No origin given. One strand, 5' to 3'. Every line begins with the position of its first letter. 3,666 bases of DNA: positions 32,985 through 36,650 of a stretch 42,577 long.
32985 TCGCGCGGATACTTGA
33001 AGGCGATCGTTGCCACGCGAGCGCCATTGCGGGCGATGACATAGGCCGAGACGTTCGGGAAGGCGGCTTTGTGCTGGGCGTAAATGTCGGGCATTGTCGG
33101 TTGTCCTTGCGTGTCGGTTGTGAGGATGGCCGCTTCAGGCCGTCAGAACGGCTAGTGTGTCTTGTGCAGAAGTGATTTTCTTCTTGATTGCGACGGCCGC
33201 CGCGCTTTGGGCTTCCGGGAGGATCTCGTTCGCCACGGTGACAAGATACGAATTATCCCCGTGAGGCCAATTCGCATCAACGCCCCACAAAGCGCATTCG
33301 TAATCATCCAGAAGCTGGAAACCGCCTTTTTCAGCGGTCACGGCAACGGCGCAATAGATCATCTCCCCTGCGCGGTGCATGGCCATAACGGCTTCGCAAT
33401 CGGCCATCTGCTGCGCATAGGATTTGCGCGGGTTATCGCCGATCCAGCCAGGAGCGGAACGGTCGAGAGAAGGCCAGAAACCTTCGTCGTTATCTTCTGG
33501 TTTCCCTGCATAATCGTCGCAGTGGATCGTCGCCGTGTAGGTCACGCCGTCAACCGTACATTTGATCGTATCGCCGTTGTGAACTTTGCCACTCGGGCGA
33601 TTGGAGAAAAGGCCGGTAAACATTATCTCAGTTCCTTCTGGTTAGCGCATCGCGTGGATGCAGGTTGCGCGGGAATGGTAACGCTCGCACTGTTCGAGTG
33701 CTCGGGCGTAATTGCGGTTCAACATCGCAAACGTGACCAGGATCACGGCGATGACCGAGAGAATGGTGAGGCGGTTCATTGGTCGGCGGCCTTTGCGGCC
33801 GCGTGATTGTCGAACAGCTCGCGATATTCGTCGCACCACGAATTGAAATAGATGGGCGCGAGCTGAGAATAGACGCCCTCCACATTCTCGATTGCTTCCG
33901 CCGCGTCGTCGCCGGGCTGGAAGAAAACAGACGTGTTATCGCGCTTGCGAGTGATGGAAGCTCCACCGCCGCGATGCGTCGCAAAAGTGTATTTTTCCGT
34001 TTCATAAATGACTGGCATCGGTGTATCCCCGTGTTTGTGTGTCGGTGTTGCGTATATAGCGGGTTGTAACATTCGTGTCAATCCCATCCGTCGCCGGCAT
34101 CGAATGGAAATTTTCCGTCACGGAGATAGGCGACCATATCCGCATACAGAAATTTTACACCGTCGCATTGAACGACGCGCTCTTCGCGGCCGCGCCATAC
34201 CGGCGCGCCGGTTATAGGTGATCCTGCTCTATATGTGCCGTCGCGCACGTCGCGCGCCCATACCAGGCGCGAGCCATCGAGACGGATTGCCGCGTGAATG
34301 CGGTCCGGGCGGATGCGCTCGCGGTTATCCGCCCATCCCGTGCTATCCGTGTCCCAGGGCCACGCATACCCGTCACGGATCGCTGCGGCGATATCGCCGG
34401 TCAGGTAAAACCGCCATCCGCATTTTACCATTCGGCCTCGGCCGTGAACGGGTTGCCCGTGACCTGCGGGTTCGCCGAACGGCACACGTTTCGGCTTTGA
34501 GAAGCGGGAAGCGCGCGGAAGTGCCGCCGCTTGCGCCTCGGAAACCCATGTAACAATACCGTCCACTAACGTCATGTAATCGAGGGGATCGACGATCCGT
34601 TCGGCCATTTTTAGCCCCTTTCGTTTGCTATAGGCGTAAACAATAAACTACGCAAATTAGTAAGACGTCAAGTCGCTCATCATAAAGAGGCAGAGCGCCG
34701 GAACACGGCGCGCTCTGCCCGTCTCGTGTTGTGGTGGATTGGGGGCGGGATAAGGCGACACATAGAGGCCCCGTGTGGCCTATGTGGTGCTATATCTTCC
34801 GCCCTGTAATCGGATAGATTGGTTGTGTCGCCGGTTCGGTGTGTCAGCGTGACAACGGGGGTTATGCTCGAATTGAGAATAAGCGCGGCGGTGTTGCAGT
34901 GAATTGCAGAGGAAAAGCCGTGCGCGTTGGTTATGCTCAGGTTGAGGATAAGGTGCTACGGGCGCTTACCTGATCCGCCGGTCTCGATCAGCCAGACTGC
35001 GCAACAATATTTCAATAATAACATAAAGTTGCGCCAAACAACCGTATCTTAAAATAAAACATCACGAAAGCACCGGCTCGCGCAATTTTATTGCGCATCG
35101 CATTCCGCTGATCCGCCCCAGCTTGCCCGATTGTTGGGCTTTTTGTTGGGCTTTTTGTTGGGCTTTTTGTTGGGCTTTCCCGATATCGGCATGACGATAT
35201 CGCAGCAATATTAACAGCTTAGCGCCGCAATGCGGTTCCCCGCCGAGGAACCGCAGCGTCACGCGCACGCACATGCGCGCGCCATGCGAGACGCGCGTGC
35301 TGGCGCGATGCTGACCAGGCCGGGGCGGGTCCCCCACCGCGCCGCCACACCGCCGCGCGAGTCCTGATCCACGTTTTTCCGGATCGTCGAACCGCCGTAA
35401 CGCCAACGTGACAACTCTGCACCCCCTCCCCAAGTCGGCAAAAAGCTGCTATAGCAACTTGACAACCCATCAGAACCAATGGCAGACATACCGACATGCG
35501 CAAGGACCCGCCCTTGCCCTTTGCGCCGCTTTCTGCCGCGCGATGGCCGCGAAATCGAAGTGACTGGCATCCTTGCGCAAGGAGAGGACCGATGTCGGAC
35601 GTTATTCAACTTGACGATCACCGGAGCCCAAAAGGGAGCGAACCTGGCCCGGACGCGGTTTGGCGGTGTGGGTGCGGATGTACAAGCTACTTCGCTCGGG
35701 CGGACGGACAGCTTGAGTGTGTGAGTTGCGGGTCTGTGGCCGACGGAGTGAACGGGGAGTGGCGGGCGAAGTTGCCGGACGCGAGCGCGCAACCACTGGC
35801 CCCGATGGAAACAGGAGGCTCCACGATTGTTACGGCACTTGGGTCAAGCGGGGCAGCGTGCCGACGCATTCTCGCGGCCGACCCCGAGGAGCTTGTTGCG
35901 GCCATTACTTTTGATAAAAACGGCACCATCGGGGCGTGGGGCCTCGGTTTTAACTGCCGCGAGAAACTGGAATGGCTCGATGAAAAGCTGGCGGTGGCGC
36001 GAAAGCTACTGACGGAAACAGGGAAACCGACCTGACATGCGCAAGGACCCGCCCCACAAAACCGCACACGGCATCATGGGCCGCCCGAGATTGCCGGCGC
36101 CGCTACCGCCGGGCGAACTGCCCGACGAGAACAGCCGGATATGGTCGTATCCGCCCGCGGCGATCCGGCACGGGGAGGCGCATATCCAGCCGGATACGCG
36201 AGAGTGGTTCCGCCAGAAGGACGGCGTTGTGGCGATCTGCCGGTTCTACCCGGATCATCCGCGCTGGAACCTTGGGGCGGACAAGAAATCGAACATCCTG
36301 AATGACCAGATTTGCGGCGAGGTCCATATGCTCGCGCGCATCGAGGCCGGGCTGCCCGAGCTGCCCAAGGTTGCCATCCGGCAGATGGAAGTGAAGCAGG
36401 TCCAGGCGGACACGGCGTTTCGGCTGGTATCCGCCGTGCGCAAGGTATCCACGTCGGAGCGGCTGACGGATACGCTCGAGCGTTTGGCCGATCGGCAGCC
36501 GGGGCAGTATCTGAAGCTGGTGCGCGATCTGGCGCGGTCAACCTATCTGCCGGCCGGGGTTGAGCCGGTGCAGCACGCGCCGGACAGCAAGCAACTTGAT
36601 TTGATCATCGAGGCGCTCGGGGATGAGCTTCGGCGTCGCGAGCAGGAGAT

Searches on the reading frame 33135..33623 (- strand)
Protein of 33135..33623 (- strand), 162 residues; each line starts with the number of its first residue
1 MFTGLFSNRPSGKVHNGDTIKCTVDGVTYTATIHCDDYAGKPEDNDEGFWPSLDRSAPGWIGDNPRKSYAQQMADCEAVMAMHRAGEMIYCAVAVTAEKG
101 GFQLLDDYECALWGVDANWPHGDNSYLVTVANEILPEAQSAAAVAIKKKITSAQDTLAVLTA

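Call 11: search_protein_families(library=phrogs, proteins=[window:33135-33623:-], max_evalue=0.01)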
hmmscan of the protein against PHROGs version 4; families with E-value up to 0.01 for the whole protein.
window:33135-33623:- (162 aa): 0 families

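Call 12: search_protein_families(library=pfam, proteins=[window:33135-33623:-], max_evalue=0.01)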
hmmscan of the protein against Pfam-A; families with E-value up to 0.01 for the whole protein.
window:33135-33623:- (162 aa): 0 families

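Call 87: search_protein_families(library=pfam, proteins=[window:33135-33623:-], max_evalue=10)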
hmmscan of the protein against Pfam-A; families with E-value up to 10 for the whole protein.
window:33135-33623:- (162 aa): 0 families

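Call 90: search_protein_families(library=ncbifam, proteins=[window:33135-33623:-], max_evalue=0.05)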
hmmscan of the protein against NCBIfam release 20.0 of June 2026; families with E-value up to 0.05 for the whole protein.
window:33135-33623:- (162 aa): 1 family
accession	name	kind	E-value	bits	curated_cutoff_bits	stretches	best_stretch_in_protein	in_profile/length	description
NF012196.1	Ig_like_ice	domain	0.031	14.1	50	0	11-34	57-80/108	Ig-like domain-containing protein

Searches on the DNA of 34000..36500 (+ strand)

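Call 8: search_dna_similar(query=window:34000-36500:+, collection=phages, mode=distant, max_rows=30)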
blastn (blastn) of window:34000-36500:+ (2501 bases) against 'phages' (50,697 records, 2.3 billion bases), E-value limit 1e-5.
No match.

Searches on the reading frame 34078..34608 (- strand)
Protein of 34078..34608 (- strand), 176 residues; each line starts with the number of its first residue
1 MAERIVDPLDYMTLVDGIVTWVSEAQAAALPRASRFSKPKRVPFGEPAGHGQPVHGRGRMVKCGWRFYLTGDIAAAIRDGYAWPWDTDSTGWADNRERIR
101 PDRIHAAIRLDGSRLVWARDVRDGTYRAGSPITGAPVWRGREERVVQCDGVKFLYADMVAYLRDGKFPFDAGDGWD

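Call 11: search_protein_families(library=phrogs, proteins=[window:34078-34608:-], max_evalue=0.01)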
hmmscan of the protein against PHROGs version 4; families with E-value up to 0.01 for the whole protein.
window:34078-34608:- (176 aa): 0 families

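Call 12: search_protein_families(library=pfam, proteins=[window:34078-34608:-], max_evalue=0.01)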
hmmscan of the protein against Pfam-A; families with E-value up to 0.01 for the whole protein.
window:34078-34608:- (176 aa): 0 families

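Call 26: find_encoding_contigs(protein=window:34078-34608:-, flank=10000, max_places=10)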
Protein window:34078-34608:- (176 aa): 23 contigs read that carry it; 5 places shown.
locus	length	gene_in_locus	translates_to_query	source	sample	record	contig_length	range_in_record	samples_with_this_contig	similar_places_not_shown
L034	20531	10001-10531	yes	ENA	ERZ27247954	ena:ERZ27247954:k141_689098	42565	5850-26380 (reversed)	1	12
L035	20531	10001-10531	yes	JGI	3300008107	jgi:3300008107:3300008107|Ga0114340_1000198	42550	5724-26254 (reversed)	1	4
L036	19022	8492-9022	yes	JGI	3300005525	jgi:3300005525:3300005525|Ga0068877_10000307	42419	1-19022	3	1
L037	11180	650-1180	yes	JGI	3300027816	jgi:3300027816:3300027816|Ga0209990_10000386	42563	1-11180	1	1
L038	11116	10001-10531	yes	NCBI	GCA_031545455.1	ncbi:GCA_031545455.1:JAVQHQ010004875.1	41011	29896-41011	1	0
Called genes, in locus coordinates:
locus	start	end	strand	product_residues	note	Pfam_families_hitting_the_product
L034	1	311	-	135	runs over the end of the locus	-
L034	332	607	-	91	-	-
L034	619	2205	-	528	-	-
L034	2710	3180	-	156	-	-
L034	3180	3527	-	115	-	-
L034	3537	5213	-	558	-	PF12236:Head-tail_con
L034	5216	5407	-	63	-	-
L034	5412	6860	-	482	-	PF03237:Terminase_6N, PF17289:Terminase_6C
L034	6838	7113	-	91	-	PF19905:DUF6378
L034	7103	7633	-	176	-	-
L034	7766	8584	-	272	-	-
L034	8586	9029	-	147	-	-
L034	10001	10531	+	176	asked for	-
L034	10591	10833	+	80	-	-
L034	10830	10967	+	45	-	-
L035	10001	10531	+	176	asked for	-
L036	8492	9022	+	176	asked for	-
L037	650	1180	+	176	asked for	-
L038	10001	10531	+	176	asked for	-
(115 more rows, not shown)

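Call 30: find_related_loci(query=window:34078-34608:-, collection=metagenome_contigs, flank=3000)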
Query window:34078-34608:- (176 aa) in metagenome_contigs; peptide patterns used: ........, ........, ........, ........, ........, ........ (x = any residue, [..] = any of these).
287 stretches matched a pattern, but none encodes a relative of the query by tblastn (E <= 1e-3).

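Call 31: find_homologous_proteins(query=window:34078-34608:-, max_evalue=0.001)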
Query window:34078-34608:- (176 aa): 7 proteins with E <= 0.001 among 144 candidates.
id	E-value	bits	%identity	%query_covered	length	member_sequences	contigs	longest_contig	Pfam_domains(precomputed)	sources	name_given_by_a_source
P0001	4.3e-114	397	97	100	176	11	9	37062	-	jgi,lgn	jgi:hypothetical protein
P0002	9.2e-93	327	76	100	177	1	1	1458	-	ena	-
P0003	1.2e-90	320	74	100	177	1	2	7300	-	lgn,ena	-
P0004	7.2e-88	311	75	100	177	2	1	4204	-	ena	-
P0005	7.2e-81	288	76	97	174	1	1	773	-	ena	-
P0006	3.1e-80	286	69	100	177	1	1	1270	-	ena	-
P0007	1.3e-39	154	49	95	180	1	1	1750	-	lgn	-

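Call 33: find_encoding_contigs(protein=P0001, flank=6000, max_places=8)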
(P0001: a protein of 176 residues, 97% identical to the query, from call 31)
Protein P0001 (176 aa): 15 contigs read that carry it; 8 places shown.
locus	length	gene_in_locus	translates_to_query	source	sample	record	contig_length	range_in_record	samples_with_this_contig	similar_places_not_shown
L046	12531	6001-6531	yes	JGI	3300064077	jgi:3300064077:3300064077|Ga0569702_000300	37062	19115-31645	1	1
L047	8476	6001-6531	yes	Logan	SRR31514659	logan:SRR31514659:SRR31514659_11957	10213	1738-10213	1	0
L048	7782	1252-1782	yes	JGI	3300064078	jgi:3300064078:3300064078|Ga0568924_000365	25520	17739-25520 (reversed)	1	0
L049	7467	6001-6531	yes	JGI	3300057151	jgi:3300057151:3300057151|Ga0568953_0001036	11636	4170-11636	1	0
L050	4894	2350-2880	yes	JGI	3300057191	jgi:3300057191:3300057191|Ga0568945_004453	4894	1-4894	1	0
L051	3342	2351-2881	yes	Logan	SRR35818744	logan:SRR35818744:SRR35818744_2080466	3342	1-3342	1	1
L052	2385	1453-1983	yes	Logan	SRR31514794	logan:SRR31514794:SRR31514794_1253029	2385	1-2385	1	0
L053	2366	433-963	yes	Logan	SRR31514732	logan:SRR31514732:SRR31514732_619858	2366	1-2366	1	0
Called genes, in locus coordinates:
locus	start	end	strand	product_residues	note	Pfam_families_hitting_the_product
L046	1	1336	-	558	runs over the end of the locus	PF12236:Head-tail_con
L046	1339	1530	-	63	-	-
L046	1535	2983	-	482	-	PF03237:Terminase_6N, PF17289:Terminase_6C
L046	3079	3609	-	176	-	-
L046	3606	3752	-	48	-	-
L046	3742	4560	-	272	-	-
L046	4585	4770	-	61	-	-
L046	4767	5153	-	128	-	-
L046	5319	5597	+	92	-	-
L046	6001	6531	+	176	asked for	-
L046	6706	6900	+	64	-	-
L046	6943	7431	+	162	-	-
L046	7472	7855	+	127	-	-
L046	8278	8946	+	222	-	-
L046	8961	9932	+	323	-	-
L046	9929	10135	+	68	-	-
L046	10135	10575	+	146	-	-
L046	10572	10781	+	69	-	-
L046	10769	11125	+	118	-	-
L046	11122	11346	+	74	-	-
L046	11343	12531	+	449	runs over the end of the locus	PF00176:SNF2-rel_dom, PF00271:Helicase_C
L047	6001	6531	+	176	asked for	-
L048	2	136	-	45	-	?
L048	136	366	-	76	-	-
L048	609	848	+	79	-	-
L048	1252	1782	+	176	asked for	-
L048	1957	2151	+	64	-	-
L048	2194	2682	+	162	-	-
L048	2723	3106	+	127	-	-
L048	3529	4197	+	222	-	-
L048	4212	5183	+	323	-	-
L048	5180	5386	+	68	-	-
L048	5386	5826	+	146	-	-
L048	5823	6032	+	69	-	-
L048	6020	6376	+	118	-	-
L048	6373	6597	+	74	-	-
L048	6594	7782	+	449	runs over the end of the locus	PF00176:SNF2-rel_dom, PF00271:Helicase_C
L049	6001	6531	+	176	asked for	-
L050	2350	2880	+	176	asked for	-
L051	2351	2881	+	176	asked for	-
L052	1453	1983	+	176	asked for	-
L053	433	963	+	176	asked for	-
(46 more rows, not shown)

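Call 34: find_encoding_contigs(protein=P0003, flank=6000, max_places=4)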
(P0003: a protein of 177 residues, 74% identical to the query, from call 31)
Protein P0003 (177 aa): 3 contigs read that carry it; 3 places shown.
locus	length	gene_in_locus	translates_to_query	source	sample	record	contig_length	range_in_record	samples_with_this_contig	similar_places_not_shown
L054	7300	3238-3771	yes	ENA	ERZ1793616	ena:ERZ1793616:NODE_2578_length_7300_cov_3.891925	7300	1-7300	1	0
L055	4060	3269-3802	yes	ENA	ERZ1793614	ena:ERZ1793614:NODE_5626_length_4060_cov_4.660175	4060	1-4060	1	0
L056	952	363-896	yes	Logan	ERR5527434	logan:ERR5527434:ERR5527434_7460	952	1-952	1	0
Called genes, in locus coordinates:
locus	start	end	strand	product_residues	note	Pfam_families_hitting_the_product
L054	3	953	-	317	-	?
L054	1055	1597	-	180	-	-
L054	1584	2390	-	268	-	-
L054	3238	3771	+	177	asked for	-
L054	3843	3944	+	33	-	-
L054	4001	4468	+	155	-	-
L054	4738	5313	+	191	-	-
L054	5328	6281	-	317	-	PF12760:Zn_ribbon_IS1595, PF12762:DDE_Tnp_IS1595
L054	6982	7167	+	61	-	-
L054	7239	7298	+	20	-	?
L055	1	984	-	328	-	?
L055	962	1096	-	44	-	-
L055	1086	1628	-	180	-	-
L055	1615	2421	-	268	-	-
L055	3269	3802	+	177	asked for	-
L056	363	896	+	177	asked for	-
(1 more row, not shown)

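Call 35: find_encoding_contigs(protein=P0004, flank=6000, max_places=4)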
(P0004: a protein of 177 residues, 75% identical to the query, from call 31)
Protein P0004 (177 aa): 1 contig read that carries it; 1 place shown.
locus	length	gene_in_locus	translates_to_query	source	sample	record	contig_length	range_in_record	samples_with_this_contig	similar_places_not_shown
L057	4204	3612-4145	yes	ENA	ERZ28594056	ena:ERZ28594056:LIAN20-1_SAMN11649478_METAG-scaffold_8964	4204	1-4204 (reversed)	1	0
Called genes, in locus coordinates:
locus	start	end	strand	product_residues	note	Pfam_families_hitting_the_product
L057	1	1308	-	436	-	?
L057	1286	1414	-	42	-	-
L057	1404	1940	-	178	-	-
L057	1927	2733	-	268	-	-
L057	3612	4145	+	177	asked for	-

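Call 58: search_solved_structures(query=window:34078-34608:-, max_evalue=1)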
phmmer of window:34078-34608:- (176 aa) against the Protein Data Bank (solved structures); distinct sequences matched with E-value up to 1: 5.
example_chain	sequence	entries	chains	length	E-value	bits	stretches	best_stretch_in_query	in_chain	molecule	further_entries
9cyx_Q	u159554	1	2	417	0.48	13.1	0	113-157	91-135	Inner capsid protein sigma-2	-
9cyy_0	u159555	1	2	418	0.48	13.1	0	113-157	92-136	Inner capsid protein sigma-2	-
6xf8_E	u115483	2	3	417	0.49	13.1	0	113-157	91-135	Inner capsid protein sigma-2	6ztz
1ej6_D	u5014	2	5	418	0.49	13.1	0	113-157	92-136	SIGMA2 | Sigma 2 protein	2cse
1jj2_H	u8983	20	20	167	0.66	12.7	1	23-60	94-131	RIBOSOMAL PROTEIN L10E | 50S ribosomal protein L10e | L10 Ribosomal Protein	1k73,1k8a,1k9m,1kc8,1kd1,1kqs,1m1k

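Call 77: predict_structure(alignment_id=A3)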
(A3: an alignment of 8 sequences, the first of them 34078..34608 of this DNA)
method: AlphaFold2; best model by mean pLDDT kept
length: 176 residues; sequences in the alignment: 8
mean_pLDDT: 54.8   pTM: 0.49
mean pLDDT of the five models: 54.8, 54.3, 39.5, 38.6, 38.2
residues with pLDDT >= 90: 3; 70-90: 43; 50-70: 40; < 50: 90
segments of 3 or more residues with pLDDT < 50: 1-22, 31-67, 78-97, 138-141, 172-176
pLDDT, mean of each block of 10 residues (from residue 1): 31 38 53 40 38 42 45 49 33 47 83 86 73 59 64 79 82 42
secondary structure, 60 per line:
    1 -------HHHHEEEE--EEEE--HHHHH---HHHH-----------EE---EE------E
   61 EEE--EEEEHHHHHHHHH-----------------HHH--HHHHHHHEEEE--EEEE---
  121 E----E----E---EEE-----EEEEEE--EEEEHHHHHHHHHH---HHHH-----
elements in order: H8-11 E12-15 E18-21 H24-28 H32-35 E60-63 E66-69 H70-78 H101-107 E108-111 E114-117 E135-137 E143-148 E151-154 H155-164 H168-171

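Call 80: fold_search(model_id=the predicted structure, library=pdb)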
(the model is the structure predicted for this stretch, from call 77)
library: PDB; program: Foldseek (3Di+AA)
matches with E <= 10: 29; with E <= 0.001: 0
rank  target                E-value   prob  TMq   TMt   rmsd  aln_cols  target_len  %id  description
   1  9bw9_A                1.7e+00  0.04  0.10  0.08   9.0        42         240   21  Tetrameric Complex of full-length HIV-1 integrase protein bound to the integrase binding domain of LEDGF/p75 (released 2025-06-25)
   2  3s6z_C                2.3e+00  0.01  0.09  0.07  32.0       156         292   14  Structure of reovirus attachment protein sigma1 in complex with alpha-2,8-disialyllactose (released 2011-11-23)
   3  4kfz_B                3.0e+00  0.02  0.15  0.17  14.2       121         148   10  Crystal structure of LMO2 and anti-LMO2 VH complex (released 2014-01-22)
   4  3s6y_A                3.2e+00  0.01  0.10  0.07  32.4       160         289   14  Structure of reovirus attachment protein sigma1 in complex with alpha-2,6-sialyllactose (released 2011-11-23)
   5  5juh                  3.7e+00  0.02  0.12  0.15   8.3        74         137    5  Crystal structure of C-terminal domain (RV) of MpAFP (released 2017-07-19)
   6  7ycx_K                3.7e+00  0.01  0.13  0.05  17.1       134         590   12  The structure of INTAC-PEC complex (released 2023-03-15)
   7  3u9t_A                5.4e+00  0.02  0.11  0.05   7.4        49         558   26  Crystal structure of P. aeruginosa 3-methylcrotonyl-CoA carboxylase (MCC) 750 kD holoenzyme, free enzyme (released 2011-12-14)
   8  2a28_A                5.8e+00  0.02  0.11  0.25   4.9        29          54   31  Atomic-resolution crystal structure of the second SH3 domain of yeast Bzz1 determined from a pseudomerohedrally twinne (released 2006-09-12)
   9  6uke_X                6.2e+00  0.02  0.10  0.08  11.3        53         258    9  HhaI endonuclease in Complex with Iodine-Labelled DNA (released 2019-12-18)
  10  6gap_B                6.2e+00  0.01  0.09  0.08  21.9        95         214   14  Crystal structure of the T3D reovirus sigma1 coiled coil tail and body (released 2018-04-25)
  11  6vqv_K                6.6e+00  0.00  0.11  0.11  19.4       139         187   18  Type I-F CRISPR-Csy complex with its inhibitor AcrF9 (released 2020-03-11)
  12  9c29_D                7.0e+00  0.02  0.10  0.08   7.2        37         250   24  Hexadecamer of NL4-3 WT HIV-1 intasome (released 2025-06-25)
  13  2k0q_MODEL_1_A        7.0e+00  0.01  0.13  0.25  11.6        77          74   10  Solution structure of CopK, a periplasmic protein involved in copper resistance in Cupriavidus metallidurans C (released 2008-05-27)
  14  5vfx_D                7.5e+00  0.02  0.09  0.15   7.3        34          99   12  Structure of an accessory protein of the pCW3 relaxosome in complex with the origin of transfer (oriT) DNA (released 2018-04-18)
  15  8fuk_F                7.5e+00  0.01  0.11  0.07  12.6        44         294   11  V. cholerae TniQ-Cascade complex with Type III-B crRNA (released 2024-01-24)
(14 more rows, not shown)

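Call 87: search_protein_families(library=pfam, proteins=[window:34078-34608:-], max_evalue=10)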
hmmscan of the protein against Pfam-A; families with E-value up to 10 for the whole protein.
window:34078-34608:- (176 aa): 0 families

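Call 88: search_protein_families(library=pfam, proteins=[L046:8278-8946:+, L046:4767-5153:-, L046:4585-4770:-, L046:7472-7855:+, L046:6706-6900:+, L054:4001-4468:+, L054:4738-5313:+, L048:136-366:-], max_evalue=0.05)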
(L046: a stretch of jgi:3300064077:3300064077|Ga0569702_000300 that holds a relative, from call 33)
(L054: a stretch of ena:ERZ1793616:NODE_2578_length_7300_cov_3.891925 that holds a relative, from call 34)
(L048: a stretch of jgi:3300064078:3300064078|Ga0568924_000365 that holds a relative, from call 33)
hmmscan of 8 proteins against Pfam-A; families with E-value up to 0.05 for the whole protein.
L046:8278-8946:+ (222 aa): 5 families
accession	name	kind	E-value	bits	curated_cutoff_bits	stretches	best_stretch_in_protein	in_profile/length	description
PF18836.7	B_solenoid_ydck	-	8.8e-31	103.6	30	9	148-164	1-17/17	YdcK Beta solenoid repeat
PF04519.19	Bactofilin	-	2.7e-14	53.7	27.9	2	135-220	6-86/98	Polymer-forming cytoskeletal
PF17711.6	DUF5556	-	0.00028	21.3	29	0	88-109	85-107/178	Family of unknown function (DUF5556)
PF05403.16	Plasmodium_HRP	-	0.00042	20.6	45.8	1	49-139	126-210/218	Plasmodium histidine-rich protein (HRPII/III)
PF10988.14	DUF2807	-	0.0074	16.5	24.2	0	52-82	151-181/181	Putative auto-transporter adhesin, head GIN domain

L046:4767-5153:- (128 aa): 0 families

L046:4585-4770:- (61 aa): 0 families

L046:7472-7855:+ (127 aa): 0 families

L046:6706-6900:+ (64 aa): 0 families

L054:4001-4468:+ (155 aa): 1 family
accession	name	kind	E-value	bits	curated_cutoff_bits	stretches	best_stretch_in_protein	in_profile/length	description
PF04592.20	SelP_N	-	0.024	14.4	23.2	1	82-132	45-93/234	Selenoprotein P, N terminal region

L054:4738-5313:+ (191 aa): 1 family
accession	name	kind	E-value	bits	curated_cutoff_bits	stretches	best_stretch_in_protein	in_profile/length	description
PF09991.14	DUF2232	-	0.035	13.7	27.8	1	12-74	79-142/290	Predicted membrane protein (DUF2232)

L048:136-366:- (76 aa): 0 families

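Call 90: search_protein_families(library=ncbifam, proteins=[window:34078-34608:-], max_evalue=0.05)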
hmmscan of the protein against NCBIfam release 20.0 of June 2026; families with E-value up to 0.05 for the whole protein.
window:34078-34608:- (176 aa): 0 families
